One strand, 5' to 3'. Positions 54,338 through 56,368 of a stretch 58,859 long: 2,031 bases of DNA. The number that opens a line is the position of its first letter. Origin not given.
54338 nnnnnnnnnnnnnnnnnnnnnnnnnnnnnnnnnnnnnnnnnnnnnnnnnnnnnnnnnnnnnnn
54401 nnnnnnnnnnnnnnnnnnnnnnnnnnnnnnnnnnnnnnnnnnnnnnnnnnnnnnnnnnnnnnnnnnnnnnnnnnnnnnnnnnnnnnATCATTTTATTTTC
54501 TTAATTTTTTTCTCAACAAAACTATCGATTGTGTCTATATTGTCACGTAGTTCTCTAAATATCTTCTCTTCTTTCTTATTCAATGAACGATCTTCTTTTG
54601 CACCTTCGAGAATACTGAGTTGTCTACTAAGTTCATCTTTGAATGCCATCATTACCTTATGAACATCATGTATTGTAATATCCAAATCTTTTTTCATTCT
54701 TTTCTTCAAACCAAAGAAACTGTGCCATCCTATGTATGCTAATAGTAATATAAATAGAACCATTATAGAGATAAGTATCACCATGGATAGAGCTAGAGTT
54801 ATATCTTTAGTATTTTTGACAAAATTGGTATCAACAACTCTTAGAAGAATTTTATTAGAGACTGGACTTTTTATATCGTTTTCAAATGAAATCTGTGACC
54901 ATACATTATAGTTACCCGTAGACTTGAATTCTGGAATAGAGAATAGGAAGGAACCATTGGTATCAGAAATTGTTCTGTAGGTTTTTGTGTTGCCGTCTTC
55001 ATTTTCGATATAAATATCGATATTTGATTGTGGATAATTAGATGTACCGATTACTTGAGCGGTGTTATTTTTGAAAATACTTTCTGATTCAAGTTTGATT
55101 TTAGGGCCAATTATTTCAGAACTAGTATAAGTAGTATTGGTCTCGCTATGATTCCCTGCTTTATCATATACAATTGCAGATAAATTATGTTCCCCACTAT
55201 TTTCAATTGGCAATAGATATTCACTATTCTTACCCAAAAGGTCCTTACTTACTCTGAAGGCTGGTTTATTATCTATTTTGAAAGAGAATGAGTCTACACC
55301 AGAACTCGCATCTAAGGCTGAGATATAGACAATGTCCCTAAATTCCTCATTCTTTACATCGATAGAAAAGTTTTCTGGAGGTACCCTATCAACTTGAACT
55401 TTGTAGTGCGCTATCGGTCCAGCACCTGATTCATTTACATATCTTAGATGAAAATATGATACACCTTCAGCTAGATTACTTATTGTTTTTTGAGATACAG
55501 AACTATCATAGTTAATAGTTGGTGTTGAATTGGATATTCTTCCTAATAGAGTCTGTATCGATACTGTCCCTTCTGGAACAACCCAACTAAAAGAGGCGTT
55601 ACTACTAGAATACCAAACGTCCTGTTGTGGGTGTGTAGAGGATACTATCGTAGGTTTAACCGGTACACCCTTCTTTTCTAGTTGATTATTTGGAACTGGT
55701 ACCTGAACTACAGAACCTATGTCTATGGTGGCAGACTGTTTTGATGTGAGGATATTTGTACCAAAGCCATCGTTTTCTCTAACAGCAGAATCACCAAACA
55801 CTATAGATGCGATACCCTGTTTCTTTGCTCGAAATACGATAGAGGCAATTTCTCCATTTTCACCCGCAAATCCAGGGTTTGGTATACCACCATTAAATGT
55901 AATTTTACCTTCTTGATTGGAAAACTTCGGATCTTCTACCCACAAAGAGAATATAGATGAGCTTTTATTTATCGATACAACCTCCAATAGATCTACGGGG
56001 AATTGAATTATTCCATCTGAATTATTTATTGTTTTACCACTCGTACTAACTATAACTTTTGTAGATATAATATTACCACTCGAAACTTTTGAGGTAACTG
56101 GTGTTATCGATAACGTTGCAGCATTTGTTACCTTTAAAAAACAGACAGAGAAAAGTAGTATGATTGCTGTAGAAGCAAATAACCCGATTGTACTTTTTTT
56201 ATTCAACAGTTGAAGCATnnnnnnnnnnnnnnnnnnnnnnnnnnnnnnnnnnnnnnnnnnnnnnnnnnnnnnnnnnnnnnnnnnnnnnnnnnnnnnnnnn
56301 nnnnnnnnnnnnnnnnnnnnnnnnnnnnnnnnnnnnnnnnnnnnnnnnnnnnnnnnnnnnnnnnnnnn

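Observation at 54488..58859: Surface gene cluster pairing two membrane-anchored cohesin-like proteins with a dockerin-bearing repetitive fibre protein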

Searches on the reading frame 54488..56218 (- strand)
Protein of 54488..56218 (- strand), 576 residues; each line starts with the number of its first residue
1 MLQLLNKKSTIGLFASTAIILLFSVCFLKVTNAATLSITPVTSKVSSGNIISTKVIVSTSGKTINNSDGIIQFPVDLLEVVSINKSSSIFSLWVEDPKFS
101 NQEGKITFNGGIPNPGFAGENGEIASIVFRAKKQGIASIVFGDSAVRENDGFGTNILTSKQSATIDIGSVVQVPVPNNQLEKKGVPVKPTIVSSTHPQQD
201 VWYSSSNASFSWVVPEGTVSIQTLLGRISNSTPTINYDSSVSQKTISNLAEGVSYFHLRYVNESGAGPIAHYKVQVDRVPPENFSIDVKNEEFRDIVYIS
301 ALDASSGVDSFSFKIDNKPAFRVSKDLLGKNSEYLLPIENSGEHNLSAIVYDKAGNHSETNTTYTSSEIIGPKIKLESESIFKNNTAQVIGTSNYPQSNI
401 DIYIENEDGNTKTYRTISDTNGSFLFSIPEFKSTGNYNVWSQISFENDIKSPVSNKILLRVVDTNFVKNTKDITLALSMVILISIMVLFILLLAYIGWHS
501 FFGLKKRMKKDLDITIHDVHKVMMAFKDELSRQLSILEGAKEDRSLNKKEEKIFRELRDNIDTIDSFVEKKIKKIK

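Call 4: search_protein_families(library=pfam, proteins=[window:54488-56218:-], max_evalue=1)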
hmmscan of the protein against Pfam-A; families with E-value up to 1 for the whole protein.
window:54488-56218:- (576 aa): 4 families
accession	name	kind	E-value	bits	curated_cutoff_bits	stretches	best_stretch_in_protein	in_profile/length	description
PF19077.6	Big_13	-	8.6e-06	26.6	27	2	340-363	73-97/102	Bacterial Ig-like domain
PF13620.12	CarboxypepD_reg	-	0.005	17.6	32.3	1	388-430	5-47/82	Carboxypeptidase regulatory-like domain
PF12245.14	Big_3_2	-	0.024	15.3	23.3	1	334-362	87-115/122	Bacterial Ig-like domain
PF09457.15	RBD-FIP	-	0.082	13.2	23.3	0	546-564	9-26/41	FIP domain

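Call 6: search_solved_structures(query=window:54488-56218:-, max_evalue=10, show_alignments=2)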
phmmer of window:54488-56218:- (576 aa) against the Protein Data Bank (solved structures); distinct sequences matched with E-value up to 10: 1.
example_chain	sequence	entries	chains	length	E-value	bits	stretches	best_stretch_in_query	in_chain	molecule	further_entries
7a6h_D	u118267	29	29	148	0.5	12.1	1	310-436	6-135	DNA-directed RNA polymerase III subunit RPC9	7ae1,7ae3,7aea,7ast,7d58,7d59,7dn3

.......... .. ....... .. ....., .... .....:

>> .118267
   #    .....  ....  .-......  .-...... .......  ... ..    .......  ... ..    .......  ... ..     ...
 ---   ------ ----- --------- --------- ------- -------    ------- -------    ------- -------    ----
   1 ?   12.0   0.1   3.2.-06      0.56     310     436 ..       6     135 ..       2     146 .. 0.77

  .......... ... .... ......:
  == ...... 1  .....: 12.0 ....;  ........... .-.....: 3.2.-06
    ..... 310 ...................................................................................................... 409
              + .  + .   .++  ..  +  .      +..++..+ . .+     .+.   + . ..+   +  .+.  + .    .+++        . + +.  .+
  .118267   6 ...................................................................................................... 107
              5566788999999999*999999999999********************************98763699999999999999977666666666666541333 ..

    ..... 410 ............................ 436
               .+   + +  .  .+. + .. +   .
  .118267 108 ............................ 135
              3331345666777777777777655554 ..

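Call 32: find_homologous_proteins(query=window:54488-56218:-, max_evalue=0.001)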
Query window:54488-56218:- (576 aa): 385 proteins with E <= 0.001 among 8000 candidates; the best 120 are listed.
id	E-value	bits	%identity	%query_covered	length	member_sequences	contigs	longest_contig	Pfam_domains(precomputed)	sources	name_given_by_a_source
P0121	0.0e+0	1247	100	100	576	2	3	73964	PF19077.7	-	-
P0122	1.0e-289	980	75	99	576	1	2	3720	-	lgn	-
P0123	1.5e-192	659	52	100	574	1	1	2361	-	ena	-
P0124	3.7e-189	648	52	96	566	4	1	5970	-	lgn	-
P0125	1.1e-188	646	49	99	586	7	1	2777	-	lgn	-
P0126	4.1e-188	644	52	92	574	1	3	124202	-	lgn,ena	-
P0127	5.5e-188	644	52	100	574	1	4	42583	-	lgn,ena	-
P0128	7.7e-188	644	52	98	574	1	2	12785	-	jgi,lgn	-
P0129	2.4e-187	642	52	99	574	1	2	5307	-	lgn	-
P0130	4.1e-187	641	51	100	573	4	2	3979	-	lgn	-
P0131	6.1e-186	637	50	99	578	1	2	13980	PF19077.7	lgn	-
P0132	3.8e-185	635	49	98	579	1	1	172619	PF00963.25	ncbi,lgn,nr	ncbi:MAG: hypothetical protein KBC33_00575 [Candidatus Pacebacteria bacterium]|nr:hypothetical prote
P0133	1.6e-184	633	50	97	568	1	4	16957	-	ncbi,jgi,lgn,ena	jgi:type II secretory pathway pseudopilin PulG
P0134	2.0e-184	632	51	93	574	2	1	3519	-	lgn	-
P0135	5.2e-183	628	50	95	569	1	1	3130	-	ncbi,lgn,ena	-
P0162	2.4e-165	569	47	94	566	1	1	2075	PF00963.25,PF19077.7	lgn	-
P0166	4.3e-164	565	47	98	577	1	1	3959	PF00963.25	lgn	-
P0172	1.3e-163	564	48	97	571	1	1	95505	PF19077.7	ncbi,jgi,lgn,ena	ncbi:MAG: cohesin domain-containing protein [Candidatus Paceibacterota bacterium]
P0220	4.9e-153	529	46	97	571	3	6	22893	PF00963.25,PF19077.7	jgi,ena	-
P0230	1.1e-149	518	45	94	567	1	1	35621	-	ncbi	ncbi:MAG: cohesin domain-containing protein [Patescibacteria group bacterium]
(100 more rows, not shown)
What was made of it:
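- On Cohesin (Pfam PF00963): NCBI names two orthologues 'cohesin domain-containing protein' (call 32).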

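Call 33: find_encoding_contigs(protein=P0121, flank=10000, max_places=4)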
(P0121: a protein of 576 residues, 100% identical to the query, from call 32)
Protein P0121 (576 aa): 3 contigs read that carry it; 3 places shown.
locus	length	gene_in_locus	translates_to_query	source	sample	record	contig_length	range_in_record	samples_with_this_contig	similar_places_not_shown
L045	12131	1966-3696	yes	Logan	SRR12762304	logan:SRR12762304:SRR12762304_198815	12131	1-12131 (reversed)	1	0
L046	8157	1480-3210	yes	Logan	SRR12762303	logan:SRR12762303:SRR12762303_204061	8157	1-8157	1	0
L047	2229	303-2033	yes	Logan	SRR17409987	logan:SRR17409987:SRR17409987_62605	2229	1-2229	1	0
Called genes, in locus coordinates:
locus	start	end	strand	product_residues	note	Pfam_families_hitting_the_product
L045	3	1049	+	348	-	?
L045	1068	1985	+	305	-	-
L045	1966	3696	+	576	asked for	PF19077:Big_13 (faint)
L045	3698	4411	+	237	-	-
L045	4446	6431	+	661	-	PF04851:ResIII, PF17757:UvrB_inter, PF27431:UvrB_3rd, PF00271:Helicase_C, PF12344:UvrB, PF02151:UVR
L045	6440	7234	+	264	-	PF00072:Response_reg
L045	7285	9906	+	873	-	PF00005:ABC_tran (faint), PF02463:SMC_N (faint), PF13191:AAA_16 (faint), PF13555:AAA_29 (faint), PF20703:nSTAND1 (faint), PF20720:nSTAND3 (faint), PF13304:AAA_21 (faint), PF17760:UvrA_inter, +1 more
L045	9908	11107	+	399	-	PF01541:GIY-YIG (weak), PF02151:UVR (weak), PF08459:UvrC_RNaseH_dom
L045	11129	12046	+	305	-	PF01820:Dala_Dala_lig_N, PF02655:ATP-grasp_3, PF08443:RimK, PF02222:ATP-grasp (weak), PF07478:Dala_Dala_lig_C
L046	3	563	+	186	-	?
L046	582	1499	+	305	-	-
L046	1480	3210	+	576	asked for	PF19077:Big_13 (faint)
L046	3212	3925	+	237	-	-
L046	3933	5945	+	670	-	PF04851:ResIII, PF17757:UvrB_inter, PF27431:UvrB_3rd, PF00271:Helicase_C, PF12344:UvrB, PF02151:UVR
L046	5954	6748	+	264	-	PF00072:Response_reg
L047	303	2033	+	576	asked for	PF19077:Big_13 (faint)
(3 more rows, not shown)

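Call 36: search_protein_families(library=pfam, alignment_id=A2, max_evalue=1)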
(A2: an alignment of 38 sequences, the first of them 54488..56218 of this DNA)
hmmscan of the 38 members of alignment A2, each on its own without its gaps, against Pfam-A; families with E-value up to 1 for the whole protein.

A. member 1, window:54488-56218:- (576 aa): 4 families
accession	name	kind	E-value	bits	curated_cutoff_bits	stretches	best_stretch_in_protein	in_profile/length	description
PF19077.6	Big_13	-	8.6e-06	26.6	27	2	340-363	73-97/102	Bacterial Ig-like domain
PF13620.12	CarboxypepD_reg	-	0.005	17.6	32.3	1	388-430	5-47/82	Carboxypeptidase regulatory-like domain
PF12245.14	Big_3_2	-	0.024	15.3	23.3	1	334-362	87-115/122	Bacterial Ig-like domain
PF09457.15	RBD-FIP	-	0.082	13.2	23.3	0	546-564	9-26/41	FIP domain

B. families by the number of members that match (of 38 scanned): 69 families (the first 25 are shown)
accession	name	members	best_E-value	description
PF19077.6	Big_13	37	2e-06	Bacterial Ig-like domain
PF24893.1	DUF7743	23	3.1e-08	Domain of unknown function (DUF7743)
PF12245.14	Big_3_2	15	0.0019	Bacterial Ig-like domain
PF17936.7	Big_6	9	0.0008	Bacterial Ig domain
PF00963.24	Cohesin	6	4.6e-08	Cohesin domain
PF13620.12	CarboxypepD_reg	3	0.0049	Carboxypeptidase regulatory-like domain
PF17410.7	Stevor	3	0.0053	Subtelomeric Variable Open Reading frame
PF22902.2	NOMO1-like_9th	3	0.0055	BOS complex subunit NOMO1-like, beta sandwich domain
PF24421.1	Ig_J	3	0.0068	Tip attachment protein J, Ig-like domain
PF15102.11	TMEM154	3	0.037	TMEM154 protein family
PF17996.7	CE2_N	3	0.037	Carbohydrate esterase 2 N-terminal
PF11337.13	DUF3139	3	0.06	Protein of unknown function (DUF3139)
PF09429.15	Wbp11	3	0.17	WW domain binding protein 11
PF01594.21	AI-2E_transport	2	0.0035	AI-2E family transporter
PF06398.17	Pex24p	2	0.0053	Integral peroxisomal membrane peroxin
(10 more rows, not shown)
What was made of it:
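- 54833..55651 (-): coh576 stalk of three beta-sandwich domains: FN3-like 190-276, Big_13 286-366, Ig-like 373-462. Big_13 hits in 37 of 38 orthologues (call 36).
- On Cohesin (Pfam PF00963): Six of 38 orthologues of the 576-aa protein hit Cohesin (call 36).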

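Call 37: search_solved_structures(query=A2, max_evalue=1, show_alignments=2)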
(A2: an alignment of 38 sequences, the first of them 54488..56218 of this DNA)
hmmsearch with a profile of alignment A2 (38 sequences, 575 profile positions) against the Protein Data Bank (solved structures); distinct sequences matched with E-value up to 1: 1.
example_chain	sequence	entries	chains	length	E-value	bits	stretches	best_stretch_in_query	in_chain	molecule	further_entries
6xi3_AAA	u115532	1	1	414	4.2e-09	38.4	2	340-432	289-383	Large adhesion protein (Lap) involved in biofilm formation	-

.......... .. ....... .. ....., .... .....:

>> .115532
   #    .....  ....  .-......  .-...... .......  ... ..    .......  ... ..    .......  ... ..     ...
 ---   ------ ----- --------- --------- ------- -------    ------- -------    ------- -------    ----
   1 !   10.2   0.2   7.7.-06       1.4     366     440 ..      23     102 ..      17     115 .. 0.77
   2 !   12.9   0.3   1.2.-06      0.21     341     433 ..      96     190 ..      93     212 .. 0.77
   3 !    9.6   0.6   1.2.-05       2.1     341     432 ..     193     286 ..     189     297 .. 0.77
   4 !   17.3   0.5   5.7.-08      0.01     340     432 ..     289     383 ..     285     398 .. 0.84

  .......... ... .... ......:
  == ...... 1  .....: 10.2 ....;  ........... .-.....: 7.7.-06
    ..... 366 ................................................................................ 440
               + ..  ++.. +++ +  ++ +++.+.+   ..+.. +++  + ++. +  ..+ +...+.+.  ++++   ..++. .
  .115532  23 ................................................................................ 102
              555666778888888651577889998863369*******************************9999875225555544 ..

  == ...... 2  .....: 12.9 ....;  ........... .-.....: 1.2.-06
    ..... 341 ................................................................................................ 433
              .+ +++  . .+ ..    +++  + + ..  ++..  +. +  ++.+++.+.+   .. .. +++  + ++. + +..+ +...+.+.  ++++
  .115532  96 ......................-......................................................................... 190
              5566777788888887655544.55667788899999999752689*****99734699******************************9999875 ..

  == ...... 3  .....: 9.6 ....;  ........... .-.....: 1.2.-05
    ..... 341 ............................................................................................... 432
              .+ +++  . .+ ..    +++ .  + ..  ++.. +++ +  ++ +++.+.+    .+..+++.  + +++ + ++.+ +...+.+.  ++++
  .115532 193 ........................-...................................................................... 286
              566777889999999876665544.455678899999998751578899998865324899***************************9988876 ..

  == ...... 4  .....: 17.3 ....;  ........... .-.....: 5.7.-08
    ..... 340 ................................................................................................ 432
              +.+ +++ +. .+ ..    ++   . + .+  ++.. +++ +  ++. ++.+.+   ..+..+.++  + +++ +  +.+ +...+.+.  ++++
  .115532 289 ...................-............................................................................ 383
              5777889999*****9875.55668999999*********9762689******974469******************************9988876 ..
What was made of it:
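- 54833..55651 (-): The profile matches the repeats of a large adhesion protein, 6xi3 (call 37).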

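Call 46: predict_structure(alignment_id=A2)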
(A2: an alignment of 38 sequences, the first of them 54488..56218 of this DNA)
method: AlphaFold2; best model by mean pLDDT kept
length: 576 residues; sequences in the alignment: 38
mean_pLDDT: 82.4   pTM: 0.45
mean pLDDT of the five models: 82.4, 82.1, 81.9, 81.4, 80.3
residues with pLDDT >= 90: 175; 70-90: 326; 50-70: 55; < 50: 20
segments of 3 or more residues with pLDDT < 50: 1-7, 171-182
pLDDT, mean of each block of 10 residues (from residue 1): 46 75 67 79 80 88 84 91 75 74 88 73 88 88 87 82 82 39 73 92 91 86 92 87 89 93 89 93 88 85 88 90 84 85 91 92 89 89 88 91 90 92 90 89 86 92 77 85 89 83 79 79 76 68 56 69 72 71
secondary structure, 60 per line:
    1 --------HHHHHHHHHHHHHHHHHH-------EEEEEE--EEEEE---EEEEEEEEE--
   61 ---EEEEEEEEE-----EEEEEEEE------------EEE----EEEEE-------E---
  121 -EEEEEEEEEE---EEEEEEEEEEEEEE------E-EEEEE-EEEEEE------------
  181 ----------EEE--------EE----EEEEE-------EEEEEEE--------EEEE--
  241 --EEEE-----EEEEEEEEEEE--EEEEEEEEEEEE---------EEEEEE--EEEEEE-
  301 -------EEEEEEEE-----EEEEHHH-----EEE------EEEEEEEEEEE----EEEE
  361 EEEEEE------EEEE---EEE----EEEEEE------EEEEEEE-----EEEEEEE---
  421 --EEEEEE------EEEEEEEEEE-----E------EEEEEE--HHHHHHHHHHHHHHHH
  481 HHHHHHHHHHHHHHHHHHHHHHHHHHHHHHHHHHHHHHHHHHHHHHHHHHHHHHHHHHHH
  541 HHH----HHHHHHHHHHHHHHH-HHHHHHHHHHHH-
elements in order: H9-26 E34-39 E42-46 E50-58 E64-72 E78-85 E98-100 E105-109 E122-131 E135-148 E157-161 E163-168 E191-193 E208-212 E220-226 E235-238 E243-246 E252-262 E265-276 E286-291 E294-299 E308-315 E321-324 E333-335 E342-352 E357-366 E373-376 E380-382 E387-392 E399-405 E411-417 E423-428 E435-444 E457-462 H465-543 H548-562 H564-575
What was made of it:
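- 54833..55651 (-): AlphaFold model with pLDDT 82.4 (call 46).
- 54491..54724 (-): coh576 conserved helical cytoplasmic tail (residues 499-576). Helices 465-543, 548-562 and 564-575 in the model (call 46).
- Checked: The 576-aa tail is helical in the AlphaFold model (call 46).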

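Call 48: fold_search(model_id=the predicted structure, library=pdb)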
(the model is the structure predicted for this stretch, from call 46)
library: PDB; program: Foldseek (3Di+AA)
matches with E <= 10: 1944; with E <= 0.001: 399
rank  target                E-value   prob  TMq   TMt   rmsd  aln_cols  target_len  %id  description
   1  6xi3                  1.4e-11  1.00  0.19  0.26  23.7       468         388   11  Crystal structure of tetra-tandem repeat in extending region of large adhesion protein (released 2020-10-14)
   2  6tpw                  1.4e-11  1.00  0.15  0.22  21.2       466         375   12  Crystal structures of FNIII domain one through four of the human leucocyte common antigen-related protein ( LAR) (released 2020-05-13)
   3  4y61_A                1.7e-11  1.00  0.16  0.22  22.8       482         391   13  Crystal structure of the complex between Slitrk2 LRR1 and PTP delta Ig1-Fn1 (released 2015-06-03)
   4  8beg_A                1.7e-11  1.00  0.17  0.15  25.9       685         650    8  Structure of Ig-like domains from PrgB (released 2022-11-30)
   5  7ptp_A                4.1e-11  1.00  0.23  0.20  17.0       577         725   10  In-situ structure of pentameric S-layer protein (released 2021-12-15)
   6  4pbx                  4.3e-11  1.00  0.19  0.19  21.9       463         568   10  Crystal structure of the six N-terminal domains of human receptor protein tyrosine phosphatase sigma (released 2014-11-12)
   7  4yfd_A                8.0e-11  1.00  0.20  0.22  22.8       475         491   11  Crystal structure PTP delta Ig1-Fn2 in complex with IL-1RAcP (released 2015-05-06)
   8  8v2b_B                1.2e-10  1.00  0.15  0.15  20.2       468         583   11  Cryo-EM structure of mouse type II OSM receptor complex: model for full extracellular assembly (released 2024-11-20)
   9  3t1w                  2.1e-10  1.00  0.17  0.24  19.4       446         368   12  Structure of the four-domain fragment Fn7B89 of oncofetal fibronectin (released 2012-03-21)
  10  8cka_A                2.4e-10  1.00  0.20  0.23  20.6       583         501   11  Deinococcus radidurans HPI S-layer (released 2023-04-19)
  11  7ceg_A                2.5e-10  1.00  0.17  0.22  21.8       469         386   12  Crystal structure of the complex between mouse PTP delta and neuroligin-3 (released 2021-02-24)
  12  2w1n                  3.2e-10  1.00  0.20  0.46  18.3       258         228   14  cohesin and fibronectin type-III double module construct from the Clostridium perfringens glycoside hydrolase GH84C (released 2009-02-03)
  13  5xwt_A                4.1e-10  1.00  0.16  0.22  18.2       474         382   11  Crystal structure of PTPdelta Ig1-Fn1 in complex with SALM5 LRR-Ig (released 2018-06-06)
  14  5e7l                  4.5e-10  1.00  0.20  0.32  11.4       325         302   11  Crystal structure of mouse CNTN2 FN1-FN3 domains (released 2016-08-31)
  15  5e55_A                5.5e-10  1.00  0.17  0.27  13.6       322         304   14  Crystal structure of mouse CNTN6 FN1-FN3 domains (released 2016-08-31)
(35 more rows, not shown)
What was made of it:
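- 54833..55651 (-): Foldseek matches multi-Ig/FN3 chains (call 48).
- On Cohesin (Pfam PF00963): The 576-aa model also matches 2w1n (call 48).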

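Call 58: search_protein_families(library=phrogs, proteins=[window:54488-56218:-], max_evalue=0.01)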
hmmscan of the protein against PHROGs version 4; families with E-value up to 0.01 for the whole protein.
window:54488-56218:- (576 aa): 0 families

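Call 59: search_protein_families(library=ncbifam, proteins=[window:54488-56218:-], max_evalue=0.01)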
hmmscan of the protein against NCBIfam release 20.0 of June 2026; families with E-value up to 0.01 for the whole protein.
window:54488-56218:- (576 aa): 3 families
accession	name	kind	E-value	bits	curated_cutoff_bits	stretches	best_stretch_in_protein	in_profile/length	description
NF047446.1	barrel_OmpL47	domain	5e-07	30.1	40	1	297-364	7-65/68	OmpL47-type beta-barrel domain-containing protein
NF047441.1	Lepto_OmpL47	equivalog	6.6e-05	22.7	250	1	297-372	260-327/336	multi-beta-barrel domain surface protein OmpL47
NF033510.3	Ca_tandemer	repeat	0.0039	17.5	50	0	384-430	30-71/96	Ca2+-stabilized repeat-containing adhesin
